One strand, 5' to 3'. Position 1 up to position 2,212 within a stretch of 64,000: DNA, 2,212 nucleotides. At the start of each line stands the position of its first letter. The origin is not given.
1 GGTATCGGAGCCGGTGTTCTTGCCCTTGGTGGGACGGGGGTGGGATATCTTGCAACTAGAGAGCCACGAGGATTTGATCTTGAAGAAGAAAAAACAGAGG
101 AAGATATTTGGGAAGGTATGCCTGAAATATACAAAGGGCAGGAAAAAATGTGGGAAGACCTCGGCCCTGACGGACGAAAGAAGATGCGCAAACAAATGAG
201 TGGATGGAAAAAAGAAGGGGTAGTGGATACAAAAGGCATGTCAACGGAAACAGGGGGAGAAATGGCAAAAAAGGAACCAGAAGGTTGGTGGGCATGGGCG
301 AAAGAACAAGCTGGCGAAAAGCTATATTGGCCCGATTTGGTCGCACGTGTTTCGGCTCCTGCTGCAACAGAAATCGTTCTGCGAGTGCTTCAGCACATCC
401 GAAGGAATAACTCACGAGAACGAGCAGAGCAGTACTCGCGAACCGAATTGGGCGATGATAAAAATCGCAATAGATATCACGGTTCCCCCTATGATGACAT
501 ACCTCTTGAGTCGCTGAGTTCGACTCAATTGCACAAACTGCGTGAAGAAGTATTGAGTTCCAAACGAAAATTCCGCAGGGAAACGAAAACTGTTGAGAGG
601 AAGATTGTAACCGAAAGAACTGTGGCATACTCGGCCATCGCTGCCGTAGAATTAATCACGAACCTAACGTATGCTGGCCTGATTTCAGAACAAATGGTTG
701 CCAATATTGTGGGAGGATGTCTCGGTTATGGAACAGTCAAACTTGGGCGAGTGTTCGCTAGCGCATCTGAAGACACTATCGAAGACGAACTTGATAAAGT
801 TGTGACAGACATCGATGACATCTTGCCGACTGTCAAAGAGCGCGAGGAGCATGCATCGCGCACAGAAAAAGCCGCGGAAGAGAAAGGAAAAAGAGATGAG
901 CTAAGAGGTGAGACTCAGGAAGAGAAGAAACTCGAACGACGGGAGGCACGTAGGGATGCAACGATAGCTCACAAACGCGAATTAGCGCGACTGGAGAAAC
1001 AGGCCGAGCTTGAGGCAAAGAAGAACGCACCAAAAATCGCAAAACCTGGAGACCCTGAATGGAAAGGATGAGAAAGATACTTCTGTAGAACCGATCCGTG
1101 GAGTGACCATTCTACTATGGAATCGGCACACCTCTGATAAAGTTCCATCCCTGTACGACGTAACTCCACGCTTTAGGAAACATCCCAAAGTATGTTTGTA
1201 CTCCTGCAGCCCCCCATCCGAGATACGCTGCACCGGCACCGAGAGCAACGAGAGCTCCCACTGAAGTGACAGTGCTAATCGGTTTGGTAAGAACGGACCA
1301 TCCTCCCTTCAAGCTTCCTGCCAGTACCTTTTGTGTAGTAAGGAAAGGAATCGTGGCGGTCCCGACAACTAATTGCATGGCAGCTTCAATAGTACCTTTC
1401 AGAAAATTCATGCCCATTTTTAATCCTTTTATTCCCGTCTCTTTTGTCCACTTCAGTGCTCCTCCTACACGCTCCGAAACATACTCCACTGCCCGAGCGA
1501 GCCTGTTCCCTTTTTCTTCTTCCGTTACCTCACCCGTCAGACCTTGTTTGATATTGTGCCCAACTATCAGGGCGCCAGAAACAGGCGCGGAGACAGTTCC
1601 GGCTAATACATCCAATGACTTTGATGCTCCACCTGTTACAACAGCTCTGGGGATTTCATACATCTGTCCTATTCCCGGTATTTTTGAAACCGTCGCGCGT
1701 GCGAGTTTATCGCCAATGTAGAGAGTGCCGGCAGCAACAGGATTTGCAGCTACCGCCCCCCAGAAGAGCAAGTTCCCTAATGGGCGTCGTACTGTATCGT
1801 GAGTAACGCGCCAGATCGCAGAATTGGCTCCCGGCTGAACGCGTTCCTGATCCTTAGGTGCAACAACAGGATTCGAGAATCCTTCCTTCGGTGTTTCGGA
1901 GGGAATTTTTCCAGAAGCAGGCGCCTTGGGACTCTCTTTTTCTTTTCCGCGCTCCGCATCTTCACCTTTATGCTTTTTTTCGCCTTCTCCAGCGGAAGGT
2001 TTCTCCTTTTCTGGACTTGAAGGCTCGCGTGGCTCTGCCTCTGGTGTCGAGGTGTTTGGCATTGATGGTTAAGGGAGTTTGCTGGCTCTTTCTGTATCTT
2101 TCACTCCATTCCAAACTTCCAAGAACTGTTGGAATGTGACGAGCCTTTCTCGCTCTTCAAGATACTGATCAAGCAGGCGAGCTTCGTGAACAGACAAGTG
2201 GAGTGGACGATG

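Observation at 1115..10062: Orphan three-gene envelope operon: 3xLTD+PKD surface protein, 1868-aa giant with a central TM hairpin, Gly-rich membrane protein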

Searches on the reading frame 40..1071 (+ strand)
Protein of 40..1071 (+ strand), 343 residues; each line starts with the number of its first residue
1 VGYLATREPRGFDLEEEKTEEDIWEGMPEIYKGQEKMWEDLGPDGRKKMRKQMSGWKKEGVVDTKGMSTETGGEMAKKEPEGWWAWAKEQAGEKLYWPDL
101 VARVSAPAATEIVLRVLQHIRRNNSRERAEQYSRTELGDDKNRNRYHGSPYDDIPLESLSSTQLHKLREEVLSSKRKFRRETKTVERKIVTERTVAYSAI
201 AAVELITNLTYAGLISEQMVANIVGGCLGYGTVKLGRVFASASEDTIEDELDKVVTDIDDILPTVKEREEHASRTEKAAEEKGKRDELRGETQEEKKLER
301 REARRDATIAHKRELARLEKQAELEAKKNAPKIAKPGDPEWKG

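Call 4: search_protein_families(library=pfam, proteins=[window:40-1071:+], max_evalue=0.1)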
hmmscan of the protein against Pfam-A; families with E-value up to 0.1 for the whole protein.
window:40-1071:+ (343 aa): 0 families

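Call 5: search_protein_families(library=ncbifam, proteins=[window:40-1071:+], max_evalue=0.1)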
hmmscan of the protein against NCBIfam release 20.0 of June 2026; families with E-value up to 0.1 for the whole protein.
window:40-1071:+ (343 aa): 1 family
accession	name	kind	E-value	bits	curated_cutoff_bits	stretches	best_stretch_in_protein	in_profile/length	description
NF050072.1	ProExpChapSatSMycob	equivalog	0.04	12.9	700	1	213-312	130-228/427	protein export chaperone SatS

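Call 12: search_protein_families(library=phrogs, proteins=[window:40-1071:+], max_evalue=1)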
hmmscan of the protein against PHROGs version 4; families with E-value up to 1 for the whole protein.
window:40-1071:+ (343 aa): 2 families
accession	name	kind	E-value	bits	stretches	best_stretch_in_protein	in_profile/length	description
phrog_7539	-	unknown function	0.06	14.3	1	188-275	12-94/99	-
phrog_28931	-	unknown function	0.47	11.1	1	183-311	47-161/186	-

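Call 64: search_protein_families(library=padloc, proteins=[window:40-1071:+], max_evalue=0.1)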
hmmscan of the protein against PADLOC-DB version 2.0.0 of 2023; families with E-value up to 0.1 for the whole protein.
window:40-1071:+ (343 aa): 0 families
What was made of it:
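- Checked: There is no family hit (calls 4, 5, 12, 64).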

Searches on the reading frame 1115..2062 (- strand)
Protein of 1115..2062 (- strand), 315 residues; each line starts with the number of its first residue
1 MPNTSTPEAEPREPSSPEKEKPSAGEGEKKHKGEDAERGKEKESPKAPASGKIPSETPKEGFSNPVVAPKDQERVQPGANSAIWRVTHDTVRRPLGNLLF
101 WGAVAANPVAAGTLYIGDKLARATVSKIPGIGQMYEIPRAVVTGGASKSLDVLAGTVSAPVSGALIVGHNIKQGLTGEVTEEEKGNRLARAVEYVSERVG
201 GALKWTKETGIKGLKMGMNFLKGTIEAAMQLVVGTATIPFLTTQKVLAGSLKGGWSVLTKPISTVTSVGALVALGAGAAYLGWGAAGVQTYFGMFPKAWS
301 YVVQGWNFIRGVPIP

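Call 4: search_protein_families(library=pfam, proteins=[window:1115-2062:-], max_evalue=0.1)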
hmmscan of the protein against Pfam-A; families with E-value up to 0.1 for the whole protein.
window:1115-2062:- (315 aa): 0 families

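Call 5: search_protein_families(library=ncbifam, proteins=[window:1115-2062:-], max_evalue=0.1)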
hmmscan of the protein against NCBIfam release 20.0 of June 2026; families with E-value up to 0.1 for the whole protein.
window:1115-2062:- (315 aa): 0 families

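Call 12: search_protein_families(library=phrogs, proteins=[window:1115-2062:-], max_evalue=1)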
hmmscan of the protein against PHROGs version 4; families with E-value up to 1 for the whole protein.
window:1115-2062:- (315 aa): 0 families

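Call 36: find_homologous_proteins(query=window:1115-2062:-)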
Query window:1115-2062:- (315 aa): 2 proteins with E <= 0.001 among 7731 candidates.
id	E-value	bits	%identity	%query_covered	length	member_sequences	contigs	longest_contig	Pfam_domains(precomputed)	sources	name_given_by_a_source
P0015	4.9e-202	688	100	100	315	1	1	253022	-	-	-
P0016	1.5e-35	141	33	99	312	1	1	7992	-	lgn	-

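Call 64: search_protein_families(library=padloc, proteins=[window:1115-2062:-], max_evalue=0.1)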
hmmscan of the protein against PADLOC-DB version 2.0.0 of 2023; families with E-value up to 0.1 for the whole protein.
window:1115-2062:- (315 aa): 0 families

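Call 96: find_homologous_proteins(query=A6, max_evalue=0.01)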
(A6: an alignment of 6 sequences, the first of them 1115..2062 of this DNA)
Query A6 (6 sequences) (315 aa, profile of the alignment): 12 proteins with E <= 0.01 among 8000 candidates.
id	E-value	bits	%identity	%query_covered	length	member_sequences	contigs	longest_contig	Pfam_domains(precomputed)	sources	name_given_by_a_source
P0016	1.5e-143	496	33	99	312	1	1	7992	-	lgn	-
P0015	4.5e-129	449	100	100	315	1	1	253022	-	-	-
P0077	1.7e-100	355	28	97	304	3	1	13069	-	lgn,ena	-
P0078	1.8e-76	276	26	88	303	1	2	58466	-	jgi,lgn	-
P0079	2.1e-69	253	26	91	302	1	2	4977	-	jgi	jgi:hypothetical protein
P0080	9.8e-65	237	23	80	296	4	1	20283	-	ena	-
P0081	1.4e-64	237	32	95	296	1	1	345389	-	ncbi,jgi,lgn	jgi:hypothetical protein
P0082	9.9e-62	227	24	94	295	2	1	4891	-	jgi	jgi:hypothetical protein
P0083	2.8e-61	226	24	94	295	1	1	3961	-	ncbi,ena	-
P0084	2.5e-58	216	25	90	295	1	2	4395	-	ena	-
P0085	1.9e-55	207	28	81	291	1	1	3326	-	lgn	-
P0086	3.1e-26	111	26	65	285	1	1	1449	-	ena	-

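Call 97: find_encoding_contigs(protein=P0081, flank=10000, max_places=1)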
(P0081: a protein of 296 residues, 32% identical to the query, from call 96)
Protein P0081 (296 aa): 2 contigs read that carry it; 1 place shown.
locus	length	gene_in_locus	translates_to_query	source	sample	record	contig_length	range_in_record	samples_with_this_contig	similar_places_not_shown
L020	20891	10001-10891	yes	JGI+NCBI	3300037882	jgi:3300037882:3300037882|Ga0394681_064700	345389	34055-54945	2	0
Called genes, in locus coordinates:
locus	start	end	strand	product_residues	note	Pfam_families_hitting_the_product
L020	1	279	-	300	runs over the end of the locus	-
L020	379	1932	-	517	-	PF12072:RNase_Y_N, PF00013:KH_1 (weak), PF01966:HD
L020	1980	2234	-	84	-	-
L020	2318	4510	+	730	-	PF00932:LTD, PF18911:PKD_4 (weak), PF00932:LTD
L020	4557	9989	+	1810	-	-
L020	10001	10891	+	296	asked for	-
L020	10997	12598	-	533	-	-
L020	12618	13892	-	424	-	-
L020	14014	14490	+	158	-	-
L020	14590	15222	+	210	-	-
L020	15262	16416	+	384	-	PF00988:CPSase_sm_chain, PF00117:GATase, PF07722:Peptidase_C26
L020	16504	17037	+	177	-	PF00551:Formyl_trans_N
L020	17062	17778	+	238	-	PF00970:FAD_binding_6, PF26733:03009_C (faint), PF00175:NAD_binding_1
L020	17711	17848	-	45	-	-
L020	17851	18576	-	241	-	PF01996:F420_ligase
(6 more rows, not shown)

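Call 98: find_encoding_contigs(protein=P0078, flank=10000, max_places=1)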
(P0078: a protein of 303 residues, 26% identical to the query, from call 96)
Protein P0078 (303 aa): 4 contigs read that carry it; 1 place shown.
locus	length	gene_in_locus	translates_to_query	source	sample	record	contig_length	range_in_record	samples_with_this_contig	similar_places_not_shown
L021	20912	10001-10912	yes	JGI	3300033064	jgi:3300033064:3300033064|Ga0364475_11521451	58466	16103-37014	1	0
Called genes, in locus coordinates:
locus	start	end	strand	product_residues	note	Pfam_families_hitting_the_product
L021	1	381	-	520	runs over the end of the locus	PF12072:RNase_Y_N, PF00013:KH_1 (weak), PF01966:HD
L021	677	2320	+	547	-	PF00932:LTD, PF18911:PKD_4 (weak)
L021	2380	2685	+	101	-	-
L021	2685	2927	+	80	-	-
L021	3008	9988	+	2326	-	-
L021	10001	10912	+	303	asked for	-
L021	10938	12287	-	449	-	-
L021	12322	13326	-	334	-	-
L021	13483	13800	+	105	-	-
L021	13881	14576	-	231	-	-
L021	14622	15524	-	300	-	-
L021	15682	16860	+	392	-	PF00988:CPSase_sm_chain, PF00117:GATase, PF07722:Peptidase_C26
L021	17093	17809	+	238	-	PF00970:FAD_binding_6, PF00175:NAD_binding_1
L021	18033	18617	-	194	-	PF00551:Formyl_trans_N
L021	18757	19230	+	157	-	-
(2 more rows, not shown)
